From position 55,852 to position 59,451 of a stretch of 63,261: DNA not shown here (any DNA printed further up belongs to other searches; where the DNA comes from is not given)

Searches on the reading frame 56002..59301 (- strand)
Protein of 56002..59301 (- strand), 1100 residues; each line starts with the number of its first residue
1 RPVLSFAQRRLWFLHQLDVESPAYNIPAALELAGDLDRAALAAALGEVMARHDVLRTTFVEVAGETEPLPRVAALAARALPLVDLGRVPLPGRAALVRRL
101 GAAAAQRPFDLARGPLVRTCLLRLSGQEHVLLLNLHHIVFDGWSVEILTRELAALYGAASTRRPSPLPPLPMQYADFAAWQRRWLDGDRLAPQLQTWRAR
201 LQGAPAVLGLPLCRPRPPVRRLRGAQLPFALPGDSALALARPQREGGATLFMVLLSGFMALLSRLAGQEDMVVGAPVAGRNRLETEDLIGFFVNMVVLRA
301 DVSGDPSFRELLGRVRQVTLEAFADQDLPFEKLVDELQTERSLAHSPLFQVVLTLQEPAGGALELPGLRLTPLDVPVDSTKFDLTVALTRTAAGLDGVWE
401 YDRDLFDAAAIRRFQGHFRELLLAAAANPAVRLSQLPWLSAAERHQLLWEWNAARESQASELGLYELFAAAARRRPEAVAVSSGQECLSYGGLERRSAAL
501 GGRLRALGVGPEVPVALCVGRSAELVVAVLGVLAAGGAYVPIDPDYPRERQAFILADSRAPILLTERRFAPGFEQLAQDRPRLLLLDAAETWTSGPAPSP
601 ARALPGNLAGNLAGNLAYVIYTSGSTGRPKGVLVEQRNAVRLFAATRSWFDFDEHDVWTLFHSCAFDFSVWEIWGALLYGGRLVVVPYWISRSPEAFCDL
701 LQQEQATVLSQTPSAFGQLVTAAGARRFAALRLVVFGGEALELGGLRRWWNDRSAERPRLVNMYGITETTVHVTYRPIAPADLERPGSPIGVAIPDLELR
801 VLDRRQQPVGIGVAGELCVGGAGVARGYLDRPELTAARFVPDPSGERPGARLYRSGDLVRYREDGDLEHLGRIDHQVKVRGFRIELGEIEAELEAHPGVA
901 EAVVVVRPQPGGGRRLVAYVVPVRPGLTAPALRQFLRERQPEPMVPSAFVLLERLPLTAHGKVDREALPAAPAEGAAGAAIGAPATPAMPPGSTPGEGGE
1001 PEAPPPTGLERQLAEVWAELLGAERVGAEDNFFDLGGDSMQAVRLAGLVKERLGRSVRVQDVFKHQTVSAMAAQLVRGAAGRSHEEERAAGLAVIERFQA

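Call 7: search_protein_families(library=pfam, proteins=[window:56002-59301:-], max_evalue=0.001)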
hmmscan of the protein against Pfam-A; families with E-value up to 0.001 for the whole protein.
window:56002-59301:- (1100 aa): 4 families
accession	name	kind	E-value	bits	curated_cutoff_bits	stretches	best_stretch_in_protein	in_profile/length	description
PF00668.25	Condensation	-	6.1e-97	325.6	30.6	1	4-448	7-456/456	Condensation domain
PF00501.34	AMP-binding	-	3.7e-87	293.1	29.9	1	468-829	1-384/384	AMP-binding enzyme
PF00550.31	PP-binding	-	1.3e-15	57.8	20.8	1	1012-1074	2-66/67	Phosphopantetheine attachment site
PF13193.12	AMP-binding_C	-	2.8e-15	57.4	24.5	1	888-962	1-76/76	AMP-binding enzyme C-terminal domain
